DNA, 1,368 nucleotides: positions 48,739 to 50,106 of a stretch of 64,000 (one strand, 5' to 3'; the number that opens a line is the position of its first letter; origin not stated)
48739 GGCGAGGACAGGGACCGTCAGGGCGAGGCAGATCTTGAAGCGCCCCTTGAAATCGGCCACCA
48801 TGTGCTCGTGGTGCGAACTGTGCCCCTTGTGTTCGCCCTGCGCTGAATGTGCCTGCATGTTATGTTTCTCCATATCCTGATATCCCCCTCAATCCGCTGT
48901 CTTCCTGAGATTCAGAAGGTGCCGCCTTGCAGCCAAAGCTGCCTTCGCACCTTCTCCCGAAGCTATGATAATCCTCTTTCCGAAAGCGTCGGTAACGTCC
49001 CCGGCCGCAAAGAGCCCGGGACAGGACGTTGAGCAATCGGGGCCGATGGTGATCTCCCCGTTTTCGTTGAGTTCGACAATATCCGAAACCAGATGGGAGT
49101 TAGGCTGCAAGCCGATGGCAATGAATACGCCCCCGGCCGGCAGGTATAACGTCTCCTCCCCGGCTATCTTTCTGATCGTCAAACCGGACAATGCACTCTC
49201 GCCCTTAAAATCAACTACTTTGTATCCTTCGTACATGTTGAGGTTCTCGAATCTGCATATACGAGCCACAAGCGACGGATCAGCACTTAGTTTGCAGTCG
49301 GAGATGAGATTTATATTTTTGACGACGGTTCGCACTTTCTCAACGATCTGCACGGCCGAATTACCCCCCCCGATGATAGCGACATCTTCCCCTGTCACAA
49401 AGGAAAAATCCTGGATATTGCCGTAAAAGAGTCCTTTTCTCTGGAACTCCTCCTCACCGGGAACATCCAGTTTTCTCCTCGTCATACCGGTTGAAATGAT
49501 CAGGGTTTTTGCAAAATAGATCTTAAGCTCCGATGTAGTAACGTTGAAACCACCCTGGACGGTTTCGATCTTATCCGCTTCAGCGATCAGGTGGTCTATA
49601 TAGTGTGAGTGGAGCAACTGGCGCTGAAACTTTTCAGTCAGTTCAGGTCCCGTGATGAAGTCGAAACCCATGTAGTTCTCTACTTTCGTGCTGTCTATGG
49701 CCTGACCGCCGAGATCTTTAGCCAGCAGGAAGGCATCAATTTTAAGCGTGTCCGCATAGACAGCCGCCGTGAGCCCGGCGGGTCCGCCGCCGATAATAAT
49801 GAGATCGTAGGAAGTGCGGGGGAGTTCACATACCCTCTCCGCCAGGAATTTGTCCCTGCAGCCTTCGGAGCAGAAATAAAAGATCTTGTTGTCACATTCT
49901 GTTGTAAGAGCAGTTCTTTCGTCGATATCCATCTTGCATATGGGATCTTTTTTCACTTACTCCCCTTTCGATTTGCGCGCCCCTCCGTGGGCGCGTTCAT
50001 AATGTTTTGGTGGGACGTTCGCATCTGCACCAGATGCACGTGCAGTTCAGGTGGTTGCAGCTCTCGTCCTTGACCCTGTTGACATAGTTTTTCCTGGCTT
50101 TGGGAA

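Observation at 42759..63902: Accessory metal/redox-stress region beginning at a MITE and containing two more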

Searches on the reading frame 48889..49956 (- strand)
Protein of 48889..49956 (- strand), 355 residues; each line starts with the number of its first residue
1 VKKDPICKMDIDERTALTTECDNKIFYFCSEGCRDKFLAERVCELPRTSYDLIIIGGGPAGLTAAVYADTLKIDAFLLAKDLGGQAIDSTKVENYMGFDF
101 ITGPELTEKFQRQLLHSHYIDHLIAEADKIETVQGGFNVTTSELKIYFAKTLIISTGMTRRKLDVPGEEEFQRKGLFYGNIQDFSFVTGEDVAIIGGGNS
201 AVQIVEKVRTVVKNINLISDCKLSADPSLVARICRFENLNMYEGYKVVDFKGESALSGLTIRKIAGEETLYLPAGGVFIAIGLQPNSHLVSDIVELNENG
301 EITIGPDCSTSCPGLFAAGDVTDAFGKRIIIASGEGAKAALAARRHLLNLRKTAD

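Call 8: search_protein_families(library=pfam, proteins=[window:48889-49956:-])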
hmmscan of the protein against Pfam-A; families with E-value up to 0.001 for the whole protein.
window:48889-49956:- (355 aa): 7 families
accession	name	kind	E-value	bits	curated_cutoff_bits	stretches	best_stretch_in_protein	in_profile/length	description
PF07992.20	Pyr_redox_2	-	6.9e-30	104.9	26.1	1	50-329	1-284/291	Pyridine nucleotide-disulphide oxidoreductase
PF13738.12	Pyr_redox_3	-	9.5e-21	74.8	30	1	123-319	100-305/305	Pyridine nucleotide-disulphide oxidoreductase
PF04945.19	YHS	-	1.2e-07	32.1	30.3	1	3-40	2-39/47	YHS domain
PF00890.30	FAD_binding_2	-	0.00013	21.7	20.4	0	51-70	1-20/414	FAD binding domain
PF01134.28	GIDA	-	0.00039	20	22.1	0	51-82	1-32/391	Glucose inhibited division protein A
PF03486.20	HI0933_like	-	0.0004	20.4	50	0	51-78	2-29/244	HI0933-like protein Rossmann domain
PF13434.12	Lys_Orn_oxgnase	-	0.00057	19.5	21.3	0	109-213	107-212/339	L-lysine 6-monooxygenase/L-ornithine 5-monooxygenase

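Call 53: search_protein_families(library=ncbifam, proteins=[window:48889-49956:-], max_evalue=0.00001)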
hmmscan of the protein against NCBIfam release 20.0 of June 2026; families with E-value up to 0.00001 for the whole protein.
window:48889-49956:- (355 aa): 30 families (the best 25 are shown)
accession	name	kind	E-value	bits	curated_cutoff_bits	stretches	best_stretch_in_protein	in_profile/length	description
TIGR03140.1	AhpF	equivalog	6.4e-66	222.9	502.9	1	47-348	210-513/515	alkyl hydroperoxide reductase subunit F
TIGR01292.1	TRX_reduct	equivalog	1.5e-65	221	343.45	1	50-347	1-300/300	thioredoxin-disulfide reductase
TIGR03143.1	AhpF_homolog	hypoth_equivalog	2.2e-41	142.1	687.65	1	50-352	5-313/555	putative alkyl hydroperoxide reductase F subunit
NF007614.0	PRK10262.1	equivalog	1e-33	116.8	644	1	51-350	8-317/321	thioredoxin-disulfide reductase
TIGR04018.1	Bthiol_YpdA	hypoth_equivalog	2.8e-17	62.5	339.9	1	125-325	91-292/316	YpdA family putative bacillithiol disulfide reductase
NF004945.0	PRK06292.2-3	equivalog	5.6e-14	51.9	494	1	138-323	120-306/457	dihydrolipoyl dehydrogenase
TIGR02053.1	MerA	equivalog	9.7e-14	51.2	454.45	1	113-343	88-328/465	mercury(II) reductase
TIGR01350.1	lipoamide_DH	equivalog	2.5e-13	49.6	408.8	1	113-324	97-311/461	dihydrolipoyl dehydrogenase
TIGR03385.1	CoA_CoA_reduc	equivalog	2e-11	43.3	578.8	1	53-324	3-285/439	CoA-disulfide reductase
NF009409.0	PRK12770.1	subfamily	2.3e-11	43.4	343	1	182-345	166-348/360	putative glutamate synthase subunit beta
NF040505.1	ArsO_flavin_mono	equivalog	4.5e-11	42.8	425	1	127-213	97-184/346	ArsO family NAD(P)H-dependent flavin-containing monooxygenase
TIGR01316.1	gltA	equivalog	4.1e-10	39.1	471.75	1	262-342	364-444/449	NADPH-dependent glutamate synthase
NF009410.0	PRK12771.1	subfamily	2.6e-09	36.2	516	0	187-344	266-442/566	NAD(P)-binding protein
NF009414.0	PRK12778.1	equivalog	2.7e-08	32.5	1103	1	268-347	669-749/752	bifunctional dihydroorotate dehydrogenase B NAD binding subunit/NADPH-dependent glutamate synthase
NF007123.0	PRK09564.1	equivalog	2.8e-08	32.9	458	1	190-322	150-284/444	CoA-disulfide reductase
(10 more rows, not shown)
